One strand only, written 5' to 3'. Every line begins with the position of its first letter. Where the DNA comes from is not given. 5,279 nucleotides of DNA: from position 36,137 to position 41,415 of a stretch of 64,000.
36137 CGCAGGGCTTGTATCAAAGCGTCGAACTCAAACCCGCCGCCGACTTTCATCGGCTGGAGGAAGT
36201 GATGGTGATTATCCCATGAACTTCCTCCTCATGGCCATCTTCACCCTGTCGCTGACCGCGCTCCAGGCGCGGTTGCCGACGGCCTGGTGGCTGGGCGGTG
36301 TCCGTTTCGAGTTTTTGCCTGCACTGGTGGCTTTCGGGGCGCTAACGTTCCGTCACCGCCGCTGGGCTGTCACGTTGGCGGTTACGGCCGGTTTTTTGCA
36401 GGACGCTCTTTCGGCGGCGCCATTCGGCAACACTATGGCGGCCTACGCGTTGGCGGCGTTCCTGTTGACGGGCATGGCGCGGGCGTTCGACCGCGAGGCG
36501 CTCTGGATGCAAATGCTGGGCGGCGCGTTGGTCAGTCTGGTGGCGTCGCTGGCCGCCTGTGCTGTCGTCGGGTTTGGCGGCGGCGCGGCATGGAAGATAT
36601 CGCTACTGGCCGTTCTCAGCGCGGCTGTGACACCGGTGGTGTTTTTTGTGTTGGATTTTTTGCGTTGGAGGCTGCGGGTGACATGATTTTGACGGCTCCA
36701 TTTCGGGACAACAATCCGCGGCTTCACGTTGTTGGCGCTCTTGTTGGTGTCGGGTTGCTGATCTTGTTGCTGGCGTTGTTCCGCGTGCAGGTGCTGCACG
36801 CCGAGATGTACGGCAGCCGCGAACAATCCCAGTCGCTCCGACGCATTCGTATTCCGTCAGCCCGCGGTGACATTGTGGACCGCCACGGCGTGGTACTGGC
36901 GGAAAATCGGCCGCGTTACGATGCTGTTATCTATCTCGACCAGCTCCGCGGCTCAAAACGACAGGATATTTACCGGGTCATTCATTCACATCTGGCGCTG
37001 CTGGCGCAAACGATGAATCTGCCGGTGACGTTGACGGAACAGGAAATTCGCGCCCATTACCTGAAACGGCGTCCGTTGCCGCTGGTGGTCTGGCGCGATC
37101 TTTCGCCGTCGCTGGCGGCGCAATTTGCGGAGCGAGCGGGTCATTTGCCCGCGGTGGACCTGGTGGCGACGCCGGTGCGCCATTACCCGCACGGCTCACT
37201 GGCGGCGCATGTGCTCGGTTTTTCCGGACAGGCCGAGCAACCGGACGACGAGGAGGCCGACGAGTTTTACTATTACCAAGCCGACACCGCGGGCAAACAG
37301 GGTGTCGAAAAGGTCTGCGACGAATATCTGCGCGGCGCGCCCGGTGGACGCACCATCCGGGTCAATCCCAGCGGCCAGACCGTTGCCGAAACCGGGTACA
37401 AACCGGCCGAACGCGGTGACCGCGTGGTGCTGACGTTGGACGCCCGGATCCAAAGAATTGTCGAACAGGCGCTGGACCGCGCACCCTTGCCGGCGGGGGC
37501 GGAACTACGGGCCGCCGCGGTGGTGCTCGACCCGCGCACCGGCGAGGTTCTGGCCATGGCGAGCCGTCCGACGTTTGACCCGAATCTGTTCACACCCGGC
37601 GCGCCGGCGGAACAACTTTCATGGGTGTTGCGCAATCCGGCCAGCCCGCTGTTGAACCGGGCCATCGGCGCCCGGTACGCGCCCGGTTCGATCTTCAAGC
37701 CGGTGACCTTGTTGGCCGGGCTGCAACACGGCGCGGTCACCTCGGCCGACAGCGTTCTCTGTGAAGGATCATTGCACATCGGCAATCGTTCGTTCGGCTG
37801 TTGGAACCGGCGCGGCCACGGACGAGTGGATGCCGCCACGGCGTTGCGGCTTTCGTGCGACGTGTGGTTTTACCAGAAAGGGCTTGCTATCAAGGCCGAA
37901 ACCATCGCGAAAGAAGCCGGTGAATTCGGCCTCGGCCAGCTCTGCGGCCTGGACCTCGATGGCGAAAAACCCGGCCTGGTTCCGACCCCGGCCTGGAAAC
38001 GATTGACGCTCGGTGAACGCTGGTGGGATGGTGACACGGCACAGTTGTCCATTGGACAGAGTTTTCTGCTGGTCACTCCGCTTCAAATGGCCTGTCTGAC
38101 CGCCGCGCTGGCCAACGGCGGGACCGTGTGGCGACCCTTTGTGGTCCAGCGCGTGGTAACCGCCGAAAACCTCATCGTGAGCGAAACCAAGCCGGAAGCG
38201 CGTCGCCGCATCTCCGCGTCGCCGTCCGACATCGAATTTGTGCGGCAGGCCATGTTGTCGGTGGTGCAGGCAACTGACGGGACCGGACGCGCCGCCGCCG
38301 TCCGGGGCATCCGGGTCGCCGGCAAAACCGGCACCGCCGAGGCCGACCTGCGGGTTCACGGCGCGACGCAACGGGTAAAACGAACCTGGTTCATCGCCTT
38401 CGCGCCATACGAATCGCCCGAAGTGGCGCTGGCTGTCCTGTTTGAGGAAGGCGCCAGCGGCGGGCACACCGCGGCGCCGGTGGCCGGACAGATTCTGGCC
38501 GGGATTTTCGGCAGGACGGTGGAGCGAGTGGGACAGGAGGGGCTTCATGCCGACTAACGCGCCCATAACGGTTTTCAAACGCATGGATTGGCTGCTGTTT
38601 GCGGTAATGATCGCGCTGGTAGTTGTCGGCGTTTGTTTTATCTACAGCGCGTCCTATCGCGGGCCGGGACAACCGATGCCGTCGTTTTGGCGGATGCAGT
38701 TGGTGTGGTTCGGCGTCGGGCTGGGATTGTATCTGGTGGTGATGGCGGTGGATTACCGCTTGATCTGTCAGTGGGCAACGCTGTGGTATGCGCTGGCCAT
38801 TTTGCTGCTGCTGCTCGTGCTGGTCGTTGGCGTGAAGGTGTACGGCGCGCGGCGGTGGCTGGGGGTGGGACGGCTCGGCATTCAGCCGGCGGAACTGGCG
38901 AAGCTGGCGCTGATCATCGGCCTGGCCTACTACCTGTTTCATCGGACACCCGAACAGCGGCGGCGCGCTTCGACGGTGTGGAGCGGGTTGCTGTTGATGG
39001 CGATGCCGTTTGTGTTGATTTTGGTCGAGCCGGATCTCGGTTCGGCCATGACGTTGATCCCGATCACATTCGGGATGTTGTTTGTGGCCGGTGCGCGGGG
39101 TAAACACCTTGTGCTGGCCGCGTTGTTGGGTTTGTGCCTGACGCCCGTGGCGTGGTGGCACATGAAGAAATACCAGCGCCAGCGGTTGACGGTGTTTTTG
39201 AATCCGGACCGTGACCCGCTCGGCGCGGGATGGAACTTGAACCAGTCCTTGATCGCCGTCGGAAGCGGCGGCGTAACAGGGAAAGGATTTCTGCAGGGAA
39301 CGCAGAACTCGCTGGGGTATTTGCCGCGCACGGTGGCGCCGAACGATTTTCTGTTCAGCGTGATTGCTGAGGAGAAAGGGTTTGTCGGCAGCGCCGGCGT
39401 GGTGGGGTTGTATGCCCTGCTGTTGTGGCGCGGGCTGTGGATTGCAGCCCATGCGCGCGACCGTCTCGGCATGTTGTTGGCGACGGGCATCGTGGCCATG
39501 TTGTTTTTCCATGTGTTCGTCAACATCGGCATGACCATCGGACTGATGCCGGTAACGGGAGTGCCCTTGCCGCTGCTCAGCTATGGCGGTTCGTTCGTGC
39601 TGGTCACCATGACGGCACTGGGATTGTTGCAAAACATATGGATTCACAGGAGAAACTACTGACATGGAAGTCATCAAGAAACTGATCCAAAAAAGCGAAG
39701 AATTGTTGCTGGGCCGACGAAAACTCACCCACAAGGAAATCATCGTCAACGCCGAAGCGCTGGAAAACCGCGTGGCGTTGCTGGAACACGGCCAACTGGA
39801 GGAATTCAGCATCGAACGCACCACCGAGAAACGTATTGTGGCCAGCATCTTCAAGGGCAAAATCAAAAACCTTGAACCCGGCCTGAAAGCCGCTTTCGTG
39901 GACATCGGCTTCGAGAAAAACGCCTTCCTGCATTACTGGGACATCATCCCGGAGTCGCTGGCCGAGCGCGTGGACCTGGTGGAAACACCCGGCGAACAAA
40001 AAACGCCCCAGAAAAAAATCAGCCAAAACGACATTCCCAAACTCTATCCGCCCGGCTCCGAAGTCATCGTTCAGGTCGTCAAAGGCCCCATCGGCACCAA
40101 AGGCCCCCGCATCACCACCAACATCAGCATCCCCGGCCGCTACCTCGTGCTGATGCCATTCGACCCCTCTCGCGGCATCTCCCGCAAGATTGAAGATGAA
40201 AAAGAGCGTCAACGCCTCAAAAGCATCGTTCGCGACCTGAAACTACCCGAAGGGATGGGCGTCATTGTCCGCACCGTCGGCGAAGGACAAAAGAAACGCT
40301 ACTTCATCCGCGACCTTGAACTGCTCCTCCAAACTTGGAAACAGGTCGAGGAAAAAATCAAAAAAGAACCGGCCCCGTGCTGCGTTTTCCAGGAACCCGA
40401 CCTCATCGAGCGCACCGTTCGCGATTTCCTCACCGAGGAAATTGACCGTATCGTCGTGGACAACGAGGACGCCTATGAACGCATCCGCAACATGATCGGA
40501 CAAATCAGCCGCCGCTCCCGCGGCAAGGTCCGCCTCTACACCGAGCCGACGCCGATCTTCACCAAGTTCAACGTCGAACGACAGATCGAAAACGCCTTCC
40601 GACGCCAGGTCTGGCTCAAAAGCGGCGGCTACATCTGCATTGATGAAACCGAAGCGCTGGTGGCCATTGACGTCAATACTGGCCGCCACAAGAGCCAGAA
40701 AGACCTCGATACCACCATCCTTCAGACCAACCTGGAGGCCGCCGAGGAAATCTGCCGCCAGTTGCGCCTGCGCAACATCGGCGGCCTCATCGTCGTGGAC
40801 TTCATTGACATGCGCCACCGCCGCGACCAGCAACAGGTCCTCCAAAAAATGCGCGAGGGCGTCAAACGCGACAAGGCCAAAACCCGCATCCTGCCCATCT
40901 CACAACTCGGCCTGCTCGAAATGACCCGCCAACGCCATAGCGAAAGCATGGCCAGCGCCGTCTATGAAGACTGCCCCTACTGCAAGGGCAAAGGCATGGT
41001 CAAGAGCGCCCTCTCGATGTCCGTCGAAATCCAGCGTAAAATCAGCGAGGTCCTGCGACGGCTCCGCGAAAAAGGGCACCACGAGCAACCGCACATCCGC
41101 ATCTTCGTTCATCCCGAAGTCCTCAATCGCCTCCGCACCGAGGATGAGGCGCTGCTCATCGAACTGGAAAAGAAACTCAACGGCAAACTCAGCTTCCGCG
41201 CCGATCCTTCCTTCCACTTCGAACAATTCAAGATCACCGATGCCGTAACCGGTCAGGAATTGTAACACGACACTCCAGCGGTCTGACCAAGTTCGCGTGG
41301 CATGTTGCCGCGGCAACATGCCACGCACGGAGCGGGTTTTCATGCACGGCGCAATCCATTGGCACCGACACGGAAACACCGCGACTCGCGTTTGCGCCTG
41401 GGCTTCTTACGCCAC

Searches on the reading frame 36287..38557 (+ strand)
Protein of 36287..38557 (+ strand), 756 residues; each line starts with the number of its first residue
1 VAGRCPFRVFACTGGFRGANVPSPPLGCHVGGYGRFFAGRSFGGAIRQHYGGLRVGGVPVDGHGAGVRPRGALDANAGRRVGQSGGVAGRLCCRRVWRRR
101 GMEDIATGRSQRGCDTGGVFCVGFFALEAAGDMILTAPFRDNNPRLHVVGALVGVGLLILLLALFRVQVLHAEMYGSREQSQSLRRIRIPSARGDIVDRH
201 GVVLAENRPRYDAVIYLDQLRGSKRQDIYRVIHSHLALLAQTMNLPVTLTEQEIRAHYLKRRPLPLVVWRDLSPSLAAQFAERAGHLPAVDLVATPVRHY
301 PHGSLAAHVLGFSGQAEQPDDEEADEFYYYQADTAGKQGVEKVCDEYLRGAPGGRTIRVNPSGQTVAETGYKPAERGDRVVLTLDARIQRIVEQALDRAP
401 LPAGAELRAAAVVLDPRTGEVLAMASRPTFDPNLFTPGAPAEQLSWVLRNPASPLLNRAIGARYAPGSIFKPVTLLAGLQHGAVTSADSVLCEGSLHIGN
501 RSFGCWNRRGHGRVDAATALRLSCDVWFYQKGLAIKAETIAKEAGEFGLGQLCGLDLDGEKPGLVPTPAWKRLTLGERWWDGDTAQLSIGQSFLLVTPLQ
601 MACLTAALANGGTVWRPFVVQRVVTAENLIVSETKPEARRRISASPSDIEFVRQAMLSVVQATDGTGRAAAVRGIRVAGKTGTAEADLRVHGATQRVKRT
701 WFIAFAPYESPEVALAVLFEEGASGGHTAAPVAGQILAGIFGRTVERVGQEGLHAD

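Call 80: search_protein_families(library=pfam, proteins=[window:36287-38557:+], max_evalue=0.00001)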
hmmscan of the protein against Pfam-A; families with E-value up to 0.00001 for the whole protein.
window:36287-38557:+ (756 aa): 2 families
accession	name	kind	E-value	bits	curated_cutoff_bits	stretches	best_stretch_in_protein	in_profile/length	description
PF00905.27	Transpeptidase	-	8.7e-70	235.7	22.1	1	410-737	2-298/299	Penicillin binding protein transpeptidase domain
PF03717.20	PBP_dimer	-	8.9e-33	114.6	24.4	1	189-368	2-178/180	Penicillin-binding Protein dimerisation domain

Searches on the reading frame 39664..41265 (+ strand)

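Call 80: search_protein_families(library=pfam, proteins=[window:39664-41265:+], max_evalue=0.00001)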
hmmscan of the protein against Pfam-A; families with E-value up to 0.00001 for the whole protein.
window:39664-41265:+ (533 aa): 2 families
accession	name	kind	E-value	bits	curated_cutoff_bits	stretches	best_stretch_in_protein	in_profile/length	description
PF10150.14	RNase_E_G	-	1.5e-108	362.8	25.5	1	155-424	1-269/270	Ribonuclease E/G family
PF20833.2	RNase_E_G_Thio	-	1.1e-07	32.3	26.8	1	437-525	2-84/86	RNase E/G, Thioredoxin-like domain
